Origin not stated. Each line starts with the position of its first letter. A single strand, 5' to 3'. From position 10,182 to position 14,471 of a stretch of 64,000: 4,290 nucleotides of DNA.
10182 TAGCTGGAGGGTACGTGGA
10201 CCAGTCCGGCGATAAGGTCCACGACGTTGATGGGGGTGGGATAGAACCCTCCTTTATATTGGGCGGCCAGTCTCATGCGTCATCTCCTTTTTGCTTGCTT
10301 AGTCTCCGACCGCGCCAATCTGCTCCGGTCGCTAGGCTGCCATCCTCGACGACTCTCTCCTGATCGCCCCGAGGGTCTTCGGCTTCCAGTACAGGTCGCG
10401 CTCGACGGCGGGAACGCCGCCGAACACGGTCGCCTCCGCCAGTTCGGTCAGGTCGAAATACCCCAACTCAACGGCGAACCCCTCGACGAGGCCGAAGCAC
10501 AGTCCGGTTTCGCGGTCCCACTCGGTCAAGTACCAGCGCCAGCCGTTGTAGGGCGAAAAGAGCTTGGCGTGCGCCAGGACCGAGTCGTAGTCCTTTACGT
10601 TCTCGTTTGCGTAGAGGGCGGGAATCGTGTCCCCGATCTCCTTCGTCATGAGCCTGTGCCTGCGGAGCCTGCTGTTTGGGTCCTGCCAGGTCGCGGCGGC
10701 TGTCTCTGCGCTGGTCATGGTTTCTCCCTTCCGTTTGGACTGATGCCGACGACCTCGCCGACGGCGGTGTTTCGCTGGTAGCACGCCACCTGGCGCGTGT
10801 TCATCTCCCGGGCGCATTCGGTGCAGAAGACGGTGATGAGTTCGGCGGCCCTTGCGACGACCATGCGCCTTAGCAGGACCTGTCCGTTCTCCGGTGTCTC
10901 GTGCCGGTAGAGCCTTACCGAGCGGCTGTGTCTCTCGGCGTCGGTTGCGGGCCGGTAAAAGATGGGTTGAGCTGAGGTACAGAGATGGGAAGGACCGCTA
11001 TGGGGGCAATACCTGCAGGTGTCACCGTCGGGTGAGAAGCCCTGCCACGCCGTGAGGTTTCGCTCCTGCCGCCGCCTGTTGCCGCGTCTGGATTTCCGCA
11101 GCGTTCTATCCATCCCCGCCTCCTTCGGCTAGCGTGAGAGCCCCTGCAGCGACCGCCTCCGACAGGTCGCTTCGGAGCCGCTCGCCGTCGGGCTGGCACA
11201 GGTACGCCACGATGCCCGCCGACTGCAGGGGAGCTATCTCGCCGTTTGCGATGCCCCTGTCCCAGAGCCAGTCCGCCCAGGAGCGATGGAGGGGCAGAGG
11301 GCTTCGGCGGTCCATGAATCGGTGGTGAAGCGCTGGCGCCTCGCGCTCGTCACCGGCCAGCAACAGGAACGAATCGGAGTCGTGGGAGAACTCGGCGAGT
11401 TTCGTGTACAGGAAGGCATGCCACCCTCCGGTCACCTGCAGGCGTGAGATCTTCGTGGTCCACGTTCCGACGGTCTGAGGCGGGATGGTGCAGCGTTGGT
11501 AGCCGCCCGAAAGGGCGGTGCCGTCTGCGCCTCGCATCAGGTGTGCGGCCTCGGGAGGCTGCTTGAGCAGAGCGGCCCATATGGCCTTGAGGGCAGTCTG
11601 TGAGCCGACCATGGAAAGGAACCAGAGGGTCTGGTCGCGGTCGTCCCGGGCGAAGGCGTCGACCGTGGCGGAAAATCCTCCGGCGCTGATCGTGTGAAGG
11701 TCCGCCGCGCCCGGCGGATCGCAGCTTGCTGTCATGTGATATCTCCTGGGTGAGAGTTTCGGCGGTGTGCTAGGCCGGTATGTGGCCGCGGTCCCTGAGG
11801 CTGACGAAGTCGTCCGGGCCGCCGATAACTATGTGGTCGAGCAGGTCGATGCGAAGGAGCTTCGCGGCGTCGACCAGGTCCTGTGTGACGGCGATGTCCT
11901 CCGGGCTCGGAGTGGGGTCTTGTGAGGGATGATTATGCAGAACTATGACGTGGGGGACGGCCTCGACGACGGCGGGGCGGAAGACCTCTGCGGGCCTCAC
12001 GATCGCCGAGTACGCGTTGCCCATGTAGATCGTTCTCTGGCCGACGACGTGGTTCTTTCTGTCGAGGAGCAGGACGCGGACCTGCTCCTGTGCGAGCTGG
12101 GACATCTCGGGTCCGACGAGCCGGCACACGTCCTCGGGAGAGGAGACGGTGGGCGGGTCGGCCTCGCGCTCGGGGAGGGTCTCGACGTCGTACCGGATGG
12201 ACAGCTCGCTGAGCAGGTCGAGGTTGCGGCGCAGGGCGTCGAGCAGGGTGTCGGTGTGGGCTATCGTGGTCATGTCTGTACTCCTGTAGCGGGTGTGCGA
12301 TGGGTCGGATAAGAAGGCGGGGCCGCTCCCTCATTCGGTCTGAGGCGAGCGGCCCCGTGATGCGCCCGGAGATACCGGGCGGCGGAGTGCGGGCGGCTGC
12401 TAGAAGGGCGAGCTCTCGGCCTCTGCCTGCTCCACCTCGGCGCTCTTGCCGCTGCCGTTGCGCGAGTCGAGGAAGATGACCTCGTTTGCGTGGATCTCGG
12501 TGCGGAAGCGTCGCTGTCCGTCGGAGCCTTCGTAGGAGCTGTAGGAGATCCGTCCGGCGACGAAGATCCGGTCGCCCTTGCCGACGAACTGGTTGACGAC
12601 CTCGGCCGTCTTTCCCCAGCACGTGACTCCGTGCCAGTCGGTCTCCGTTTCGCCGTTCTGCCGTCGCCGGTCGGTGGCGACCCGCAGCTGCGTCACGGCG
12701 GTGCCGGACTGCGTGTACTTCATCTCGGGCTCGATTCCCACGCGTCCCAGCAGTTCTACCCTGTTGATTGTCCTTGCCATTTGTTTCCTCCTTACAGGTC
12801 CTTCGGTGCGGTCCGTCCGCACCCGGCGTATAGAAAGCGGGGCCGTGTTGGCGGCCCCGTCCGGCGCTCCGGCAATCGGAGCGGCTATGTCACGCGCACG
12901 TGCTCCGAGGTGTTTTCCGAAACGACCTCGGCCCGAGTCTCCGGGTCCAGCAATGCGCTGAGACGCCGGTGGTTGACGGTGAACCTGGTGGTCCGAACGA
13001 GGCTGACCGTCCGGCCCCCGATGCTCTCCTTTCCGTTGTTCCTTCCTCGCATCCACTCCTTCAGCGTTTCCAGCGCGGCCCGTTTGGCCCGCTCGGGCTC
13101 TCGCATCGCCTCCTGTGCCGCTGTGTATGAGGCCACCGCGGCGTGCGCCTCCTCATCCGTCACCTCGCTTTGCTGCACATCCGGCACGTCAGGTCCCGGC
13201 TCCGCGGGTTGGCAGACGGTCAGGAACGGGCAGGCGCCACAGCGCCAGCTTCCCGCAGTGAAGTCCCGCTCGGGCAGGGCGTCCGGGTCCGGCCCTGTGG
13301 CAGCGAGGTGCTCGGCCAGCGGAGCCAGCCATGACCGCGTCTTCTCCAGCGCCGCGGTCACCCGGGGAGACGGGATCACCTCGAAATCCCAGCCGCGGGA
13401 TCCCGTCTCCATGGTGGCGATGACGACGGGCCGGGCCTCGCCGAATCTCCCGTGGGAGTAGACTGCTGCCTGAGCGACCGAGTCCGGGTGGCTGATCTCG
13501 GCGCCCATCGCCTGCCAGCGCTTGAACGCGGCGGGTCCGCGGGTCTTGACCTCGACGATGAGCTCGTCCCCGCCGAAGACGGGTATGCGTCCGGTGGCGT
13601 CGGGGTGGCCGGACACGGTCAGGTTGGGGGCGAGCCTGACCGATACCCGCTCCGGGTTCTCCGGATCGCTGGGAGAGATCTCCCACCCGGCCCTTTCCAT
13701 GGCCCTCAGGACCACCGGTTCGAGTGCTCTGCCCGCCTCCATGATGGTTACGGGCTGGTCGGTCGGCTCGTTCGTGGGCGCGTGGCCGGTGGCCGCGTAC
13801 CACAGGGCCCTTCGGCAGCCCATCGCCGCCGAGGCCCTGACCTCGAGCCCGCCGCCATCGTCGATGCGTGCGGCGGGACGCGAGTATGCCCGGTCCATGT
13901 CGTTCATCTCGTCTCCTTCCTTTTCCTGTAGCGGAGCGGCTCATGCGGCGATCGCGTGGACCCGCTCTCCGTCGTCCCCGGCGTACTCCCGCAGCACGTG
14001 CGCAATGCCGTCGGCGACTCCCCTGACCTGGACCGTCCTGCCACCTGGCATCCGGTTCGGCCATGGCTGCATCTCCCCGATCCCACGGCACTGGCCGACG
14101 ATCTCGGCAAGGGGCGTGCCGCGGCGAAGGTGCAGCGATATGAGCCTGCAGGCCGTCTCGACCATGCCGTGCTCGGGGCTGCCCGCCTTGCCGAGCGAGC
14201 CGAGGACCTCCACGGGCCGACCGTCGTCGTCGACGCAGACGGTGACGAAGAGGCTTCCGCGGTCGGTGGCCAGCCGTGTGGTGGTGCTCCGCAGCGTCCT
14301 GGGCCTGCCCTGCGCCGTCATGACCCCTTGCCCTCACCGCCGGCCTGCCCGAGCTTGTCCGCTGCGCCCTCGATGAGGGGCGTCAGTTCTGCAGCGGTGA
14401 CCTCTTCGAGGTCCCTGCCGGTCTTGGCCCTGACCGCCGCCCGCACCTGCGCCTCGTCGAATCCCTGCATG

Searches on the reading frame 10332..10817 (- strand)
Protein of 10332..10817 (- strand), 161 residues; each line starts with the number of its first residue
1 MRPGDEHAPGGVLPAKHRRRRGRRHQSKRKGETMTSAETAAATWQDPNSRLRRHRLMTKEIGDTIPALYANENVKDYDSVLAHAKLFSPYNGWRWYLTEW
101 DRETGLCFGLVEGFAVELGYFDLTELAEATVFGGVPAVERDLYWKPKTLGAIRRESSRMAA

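Call 90: search_protein_families(library=pfam, proteins=[window:10332-10817:-], max_evalue=0.001)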
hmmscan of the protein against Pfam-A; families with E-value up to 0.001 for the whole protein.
window:10332-10817:- (161 aa): 1 family
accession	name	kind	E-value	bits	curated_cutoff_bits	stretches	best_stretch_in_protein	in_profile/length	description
PF11171.13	DUF2958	-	1.1e-07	32.6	21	1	68-147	13-94/111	Protein of unknown function (DUF2958)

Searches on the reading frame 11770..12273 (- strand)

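Call 68: search_protein_families(library=pfam, proteins=[window:11770-12273:-], max_evalue=0.001)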
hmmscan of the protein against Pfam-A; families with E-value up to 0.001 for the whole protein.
window:11770-12273:- (167 aa): 1 family
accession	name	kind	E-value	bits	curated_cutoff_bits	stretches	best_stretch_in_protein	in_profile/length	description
PF04002.20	RadC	-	5.2e-36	123.7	22.1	1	44-163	2-120/121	RadC-like JAB domain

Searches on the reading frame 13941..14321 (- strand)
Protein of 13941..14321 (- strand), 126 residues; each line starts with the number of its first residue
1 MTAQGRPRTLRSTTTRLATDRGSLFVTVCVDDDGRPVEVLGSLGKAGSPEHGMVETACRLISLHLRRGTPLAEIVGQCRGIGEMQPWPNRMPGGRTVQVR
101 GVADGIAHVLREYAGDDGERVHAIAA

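Call 90: search_protein_families(library=pfam, proteins=[window:13941-14321:-], max_evalue=0.001)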
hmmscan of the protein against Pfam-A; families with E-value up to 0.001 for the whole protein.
window:13941-14321:- (126 aa): 1 family
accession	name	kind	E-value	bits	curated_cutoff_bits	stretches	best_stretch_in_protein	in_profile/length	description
PF12637.14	TSCPD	-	4.1e-13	49.9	22.8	1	19-113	11-87/88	TSCPD domain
